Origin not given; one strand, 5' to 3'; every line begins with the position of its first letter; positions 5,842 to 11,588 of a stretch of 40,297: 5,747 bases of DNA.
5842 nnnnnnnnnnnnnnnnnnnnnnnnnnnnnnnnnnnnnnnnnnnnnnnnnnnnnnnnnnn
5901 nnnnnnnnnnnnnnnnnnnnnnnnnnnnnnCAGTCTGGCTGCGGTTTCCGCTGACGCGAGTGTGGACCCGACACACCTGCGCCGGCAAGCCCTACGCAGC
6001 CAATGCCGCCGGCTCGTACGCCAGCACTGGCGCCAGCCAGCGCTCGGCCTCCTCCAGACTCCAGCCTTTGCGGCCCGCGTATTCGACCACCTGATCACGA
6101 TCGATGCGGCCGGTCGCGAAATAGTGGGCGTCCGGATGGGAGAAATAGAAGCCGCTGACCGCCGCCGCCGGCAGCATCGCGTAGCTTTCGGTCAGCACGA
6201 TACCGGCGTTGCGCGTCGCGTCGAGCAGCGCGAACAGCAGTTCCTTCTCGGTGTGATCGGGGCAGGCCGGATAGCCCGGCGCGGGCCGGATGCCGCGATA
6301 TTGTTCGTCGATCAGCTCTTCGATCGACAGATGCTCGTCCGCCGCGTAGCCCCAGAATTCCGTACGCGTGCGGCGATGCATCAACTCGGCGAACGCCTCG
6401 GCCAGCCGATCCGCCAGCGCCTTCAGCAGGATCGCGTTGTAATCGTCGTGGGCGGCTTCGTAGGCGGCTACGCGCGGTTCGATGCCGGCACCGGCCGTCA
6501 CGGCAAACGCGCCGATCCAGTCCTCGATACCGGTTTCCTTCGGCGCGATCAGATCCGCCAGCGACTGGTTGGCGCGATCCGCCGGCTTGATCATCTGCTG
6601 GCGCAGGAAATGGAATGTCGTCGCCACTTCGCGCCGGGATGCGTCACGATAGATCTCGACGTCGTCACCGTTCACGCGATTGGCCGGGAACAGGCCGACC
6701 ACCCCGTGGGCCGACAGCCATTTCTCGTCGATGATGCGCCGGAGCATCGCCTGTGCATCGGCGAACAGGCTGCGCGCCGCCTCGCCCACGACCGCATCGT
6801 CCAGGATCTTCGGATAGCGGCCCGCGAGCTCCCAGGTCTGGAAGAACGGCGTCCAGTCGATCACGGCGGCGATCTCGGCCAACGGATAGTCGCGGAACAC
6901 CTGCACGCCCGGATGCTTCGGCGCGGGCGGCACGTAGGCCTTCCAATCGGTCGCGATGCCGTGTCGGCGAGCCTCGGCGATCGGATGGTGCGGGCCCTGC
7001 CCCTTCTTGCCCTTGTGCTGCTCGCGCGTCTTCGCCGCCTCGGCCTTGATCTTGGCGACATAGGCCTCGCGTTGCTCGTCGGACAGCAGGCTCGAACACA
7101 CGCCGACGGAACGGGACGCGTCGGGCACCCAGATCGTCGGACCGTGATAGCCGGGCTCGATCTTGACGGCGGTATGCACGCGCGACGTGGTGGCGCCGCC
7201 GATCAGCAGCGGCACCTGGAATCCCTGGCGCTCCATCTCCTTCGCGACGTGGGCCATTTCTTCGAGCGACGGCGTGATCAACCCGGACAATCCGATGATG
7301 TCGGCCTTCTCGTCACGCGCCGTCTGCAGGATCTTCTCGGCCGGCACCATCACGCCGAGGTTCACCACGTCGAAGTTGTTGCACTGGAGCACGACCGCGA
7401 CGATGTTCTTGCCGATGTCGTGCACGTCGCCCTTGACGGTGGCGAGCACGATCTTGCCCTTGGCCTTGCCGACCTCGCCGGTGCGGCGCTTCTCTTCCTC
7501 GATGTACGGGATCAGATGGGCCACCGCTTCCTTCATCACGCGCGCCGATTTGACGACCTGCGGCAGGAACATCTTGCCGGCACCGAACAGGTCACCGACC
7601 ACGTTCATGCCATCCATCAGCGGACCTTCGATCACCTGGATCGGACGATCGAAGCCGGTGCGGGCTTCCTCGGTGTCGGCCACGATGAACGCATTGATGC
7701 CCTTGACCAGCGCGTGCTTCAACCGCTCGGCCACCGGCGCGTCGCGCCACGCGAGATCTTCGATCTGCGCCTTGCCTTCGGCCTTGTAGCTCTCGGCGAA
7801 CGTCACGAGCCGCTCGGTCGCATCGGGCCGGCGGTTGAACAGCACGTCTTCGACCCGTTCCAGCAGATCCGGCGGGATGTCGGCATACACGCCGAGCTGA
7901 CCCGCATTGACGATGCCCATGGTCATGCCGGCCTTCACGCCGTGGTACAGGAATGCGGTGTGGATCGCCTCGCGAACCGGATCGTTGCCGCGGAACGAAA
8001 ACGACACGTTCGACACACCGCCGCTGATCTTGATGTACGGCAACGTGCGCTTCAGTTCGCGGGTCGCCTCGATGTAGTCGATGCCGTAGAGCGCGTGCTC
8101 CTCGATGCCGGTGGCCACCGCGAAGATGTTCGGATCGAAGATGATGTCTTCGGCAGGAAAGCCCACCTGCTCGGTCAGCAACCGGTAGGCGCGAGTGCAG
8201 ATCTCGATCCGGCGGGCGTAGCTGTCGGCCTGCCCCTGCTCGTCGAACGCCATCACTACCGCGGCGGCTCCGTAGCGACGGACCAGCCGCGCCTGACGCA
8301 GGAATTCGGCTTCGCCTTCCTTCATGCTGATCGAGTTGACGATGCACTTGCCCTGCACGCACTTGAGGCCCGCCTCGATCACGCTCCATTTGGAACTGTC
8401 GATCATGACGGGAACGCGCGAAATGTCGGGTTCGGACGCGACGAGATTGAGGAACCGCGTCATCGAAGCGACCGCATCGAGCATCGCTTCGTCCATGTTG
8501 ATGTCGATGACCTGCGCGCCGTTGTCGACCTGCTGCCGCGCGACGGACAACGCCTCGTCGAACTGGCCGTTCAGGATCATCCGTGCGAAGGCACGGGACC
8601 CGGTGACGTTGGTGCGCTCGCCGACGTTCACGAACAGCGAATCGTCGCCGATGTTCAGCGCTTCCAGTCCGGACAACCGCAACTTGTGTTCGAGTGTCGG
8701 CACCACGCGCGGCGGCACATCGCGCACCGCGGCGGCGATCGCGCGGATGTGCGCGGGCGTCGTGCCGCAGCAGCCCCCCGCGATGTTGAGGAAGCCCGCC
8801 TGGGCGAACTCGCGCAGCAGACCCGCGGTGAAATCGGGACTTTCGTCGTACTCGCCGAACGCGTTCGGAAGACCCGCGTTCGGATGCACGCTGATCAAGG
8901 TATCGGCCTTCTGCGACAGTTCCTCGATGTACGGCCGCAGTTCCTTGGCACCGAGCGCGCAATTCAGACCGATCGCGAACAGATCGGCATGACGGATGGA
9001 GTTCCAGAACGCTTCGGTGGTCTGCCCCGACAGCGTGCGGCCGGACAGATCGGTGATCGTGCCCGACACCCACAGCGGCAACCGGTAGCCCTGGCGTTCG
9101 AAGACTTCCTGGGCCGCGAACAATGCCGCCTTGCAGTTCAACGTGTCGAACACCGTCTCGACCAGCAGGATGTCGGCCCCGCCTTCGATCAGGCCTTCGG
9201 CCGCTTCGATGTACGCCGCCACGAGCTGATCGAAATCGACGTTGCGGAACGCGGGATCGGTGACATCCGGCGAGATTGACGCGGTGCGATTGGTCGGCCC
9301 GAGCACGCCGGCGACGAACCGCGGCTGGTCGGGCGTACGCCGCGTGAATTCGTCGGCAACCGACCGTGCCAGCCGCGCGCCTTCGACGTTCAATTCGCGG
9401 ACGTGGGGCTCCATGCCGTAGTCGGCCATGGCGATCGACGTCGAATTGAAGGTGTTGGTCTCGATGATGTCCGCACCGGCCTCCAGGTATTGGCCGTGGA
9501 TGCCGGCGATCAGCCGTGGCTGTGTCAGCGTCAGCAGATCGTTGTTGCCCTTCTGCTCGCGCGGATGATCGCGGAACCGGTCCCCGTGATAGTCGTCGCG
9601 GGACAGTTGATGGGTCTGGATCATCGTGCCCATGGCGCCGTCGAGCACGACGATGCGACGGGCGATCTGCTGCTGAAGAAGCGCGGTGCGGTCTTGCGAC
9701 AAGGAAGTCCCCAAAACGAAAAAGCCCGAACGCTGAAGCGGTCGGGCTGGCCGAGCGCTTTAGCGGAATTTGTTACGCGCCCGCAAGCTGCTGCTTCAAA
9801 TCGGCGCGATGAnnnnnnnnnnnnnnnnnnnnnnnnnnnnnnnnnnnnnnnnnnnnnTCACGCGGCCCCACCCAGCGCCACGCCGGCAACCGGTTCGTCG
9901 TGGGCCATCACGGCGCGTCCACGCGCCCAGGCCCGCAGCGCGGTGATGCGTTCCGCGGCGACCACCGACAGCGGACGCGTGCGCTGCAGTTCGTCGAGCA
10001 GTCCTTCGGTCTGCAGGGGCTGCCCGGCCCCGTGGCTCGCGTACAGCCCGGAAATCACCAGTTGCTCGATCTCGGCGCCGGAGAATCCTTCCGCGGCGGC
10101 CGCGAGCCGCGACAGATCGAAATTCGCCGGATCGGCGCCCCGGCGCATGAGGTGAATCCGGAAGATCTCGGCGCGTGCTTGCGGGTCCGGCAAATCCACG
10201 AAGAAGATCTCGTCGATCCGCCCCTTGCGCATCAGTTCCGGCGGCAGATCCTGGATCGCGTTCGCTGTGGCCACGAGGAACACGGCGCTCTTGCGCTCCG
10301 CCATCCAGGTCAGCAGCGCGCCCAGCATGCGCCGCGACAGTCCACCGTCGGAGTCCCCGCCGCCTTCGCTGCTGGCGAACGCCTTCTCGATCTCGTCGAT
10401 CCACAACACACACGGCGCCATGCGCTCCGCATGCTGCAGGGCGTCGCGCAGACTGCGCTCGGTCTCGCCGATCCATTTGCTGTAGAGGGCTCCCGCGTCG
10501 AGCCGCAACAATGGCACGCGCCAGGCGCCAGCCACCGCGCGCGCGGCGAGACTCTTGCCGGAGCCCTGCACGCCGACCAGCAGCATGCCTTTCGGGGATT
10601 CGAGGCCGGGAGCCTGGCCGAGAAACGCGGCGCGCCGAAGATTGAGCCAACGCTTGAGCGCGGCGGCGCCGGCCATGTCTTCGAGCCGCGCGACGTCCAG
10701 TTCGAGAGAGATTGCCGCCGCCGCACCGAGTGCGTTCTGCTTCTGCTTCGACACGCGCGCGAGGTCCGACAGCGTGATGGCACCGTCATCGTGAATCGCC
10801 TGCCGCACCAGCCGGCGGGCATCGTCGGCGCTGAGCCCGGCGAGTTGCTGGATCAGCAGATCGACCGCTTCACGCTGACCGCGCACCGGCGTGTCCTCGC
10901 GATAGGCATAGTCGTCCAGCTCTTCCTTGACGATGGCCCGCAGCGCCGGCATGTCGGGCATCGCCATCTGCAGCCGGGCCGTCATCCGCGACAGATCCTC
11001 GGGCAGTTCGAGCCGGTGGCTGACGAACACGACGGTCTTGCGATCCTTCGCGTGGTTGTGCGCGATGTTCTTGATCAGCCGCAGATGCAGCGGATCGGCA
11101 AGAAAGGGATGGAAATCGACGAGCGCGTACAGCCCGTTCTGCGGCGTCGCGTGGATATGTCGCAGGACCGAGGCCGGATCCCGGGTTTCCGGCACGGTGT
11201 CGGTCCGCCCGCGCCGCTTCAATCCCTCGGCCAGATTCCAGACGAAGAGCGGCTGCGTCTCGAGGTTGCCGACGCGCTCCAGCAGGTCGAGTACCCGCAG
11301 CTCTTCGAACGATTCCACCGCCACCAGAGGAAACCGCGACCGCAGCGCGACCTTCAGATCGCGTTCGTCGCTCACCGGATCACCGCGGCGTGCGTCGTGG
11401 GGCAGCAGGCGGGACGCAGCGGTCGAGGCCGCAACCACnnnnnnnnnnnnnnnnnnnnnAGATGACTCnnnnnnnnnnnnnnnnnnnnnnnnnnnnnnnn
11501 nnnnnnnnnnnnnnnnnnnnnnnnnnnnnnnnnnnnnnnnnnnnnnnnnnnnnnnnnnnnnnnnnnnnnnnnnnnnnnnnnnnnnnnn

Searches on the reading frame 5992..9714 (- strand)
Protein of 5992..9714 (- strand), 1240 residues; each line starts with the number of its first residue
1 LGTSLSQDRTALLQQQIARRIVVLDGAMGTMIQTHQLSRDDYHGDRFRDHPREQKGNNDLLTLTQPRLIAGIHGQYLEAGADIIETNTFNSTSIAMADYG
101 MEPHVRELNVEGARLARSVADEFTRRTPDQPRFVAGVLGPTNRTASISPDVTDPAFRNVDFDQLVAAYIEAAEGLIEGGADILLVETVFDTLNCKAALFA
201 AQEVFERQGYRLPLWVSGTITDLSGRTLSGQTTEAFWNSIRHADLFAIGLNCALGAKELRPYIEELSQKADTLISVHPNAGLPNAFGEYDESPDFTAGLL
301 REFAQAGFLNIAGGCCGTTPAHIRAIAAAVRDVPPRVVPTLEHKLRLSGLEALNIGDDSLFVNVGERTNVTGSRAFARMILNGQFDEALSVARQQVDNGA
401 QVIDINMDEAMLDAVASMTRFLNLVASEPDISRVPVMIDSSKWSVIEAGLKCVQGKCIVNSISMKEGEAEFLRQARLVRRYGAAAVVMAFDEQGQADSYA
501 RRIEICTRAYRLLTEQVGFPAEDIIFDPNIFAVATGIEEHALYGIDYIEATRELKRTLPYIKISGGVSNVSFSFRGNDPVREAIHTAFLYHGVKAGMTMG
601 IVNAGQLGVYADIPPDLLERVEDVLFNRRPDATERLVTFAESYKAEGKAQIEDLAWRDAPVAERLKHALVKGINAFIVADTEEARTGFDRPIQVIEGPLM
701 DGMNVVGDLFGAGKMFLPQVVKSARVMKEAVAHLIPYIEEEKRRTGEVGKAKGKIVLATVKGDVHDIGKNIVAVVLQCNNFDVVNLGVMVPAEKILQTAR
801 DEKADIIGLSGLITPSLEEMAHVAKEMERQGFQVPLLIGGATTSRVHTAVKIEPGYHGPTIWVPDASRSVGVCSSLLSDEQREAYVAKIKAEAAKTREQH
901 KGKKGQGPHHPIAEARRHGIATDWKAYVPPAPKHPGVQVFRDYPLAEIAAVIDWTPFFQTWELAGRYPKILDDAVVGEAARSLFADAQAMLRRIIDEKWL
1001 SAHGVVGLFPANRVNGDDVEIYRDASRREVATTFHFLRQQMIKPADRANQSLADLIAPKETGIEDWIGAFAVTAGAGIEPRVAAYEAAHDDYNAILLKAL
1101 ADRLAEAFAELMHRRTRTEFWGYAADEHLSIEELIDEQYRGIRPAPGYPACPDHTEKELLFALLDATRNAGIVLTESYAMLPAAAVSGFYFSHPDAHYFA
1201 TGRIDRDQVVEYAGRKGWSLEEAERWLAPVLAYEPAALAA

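Call 56: search_protein_families(library=pfam, proteins=[window:5992-9714:-], max_evalue=0.00001)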
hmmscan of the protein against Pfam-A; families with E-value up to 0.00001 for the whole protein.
window:5992-9714:- (1240 aa): 5 families
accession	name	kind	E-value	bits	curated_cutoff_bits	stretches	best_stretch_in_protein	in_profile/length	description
PF02965.22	Met_synt_B12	-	4.9e-125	416.9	25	1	945-1217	2-273/273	Vitamin B12 dependent methionine synthase, activation domain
PF02574.22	S-methyl_trans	-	9.3e-95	318.2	22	1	22-330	1-283/283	Homocysteine S-methyltransferase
PF00809.28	Pterin_bind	-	2.2e-62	211.3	25.5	1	365-603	1-244/244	Pterin binding enzyme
PF02607.22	B12-binding_2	-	2.7e-24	85.6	23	1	661-734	1-73/74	B12 binding domain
PF02310.24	B12-binding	-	9.4e-23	80.8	32.1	1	753-843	1-91/121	B12 binding domain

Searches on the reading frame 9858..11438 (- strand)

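Call 56: search_protein_families(library=pfam, proteins=[window:9858-11438:-], max_evalue=0.00001)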
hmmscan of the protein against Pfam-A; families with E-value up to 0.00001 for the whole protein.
window:9858-11438:- (526 aa): 2 families
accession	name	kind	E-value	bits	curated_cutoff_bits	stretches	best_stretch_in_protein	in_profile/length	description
PF00004.35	AAA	-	1.8e-31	109.7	21.2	1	285-415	1-130/131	ATPase family associated with various cellular activities (AAA)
PF17862.7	AAA_lid_3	-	9.6e-06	25.5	27.2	0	439-462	1-24/45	AAA+ lid domain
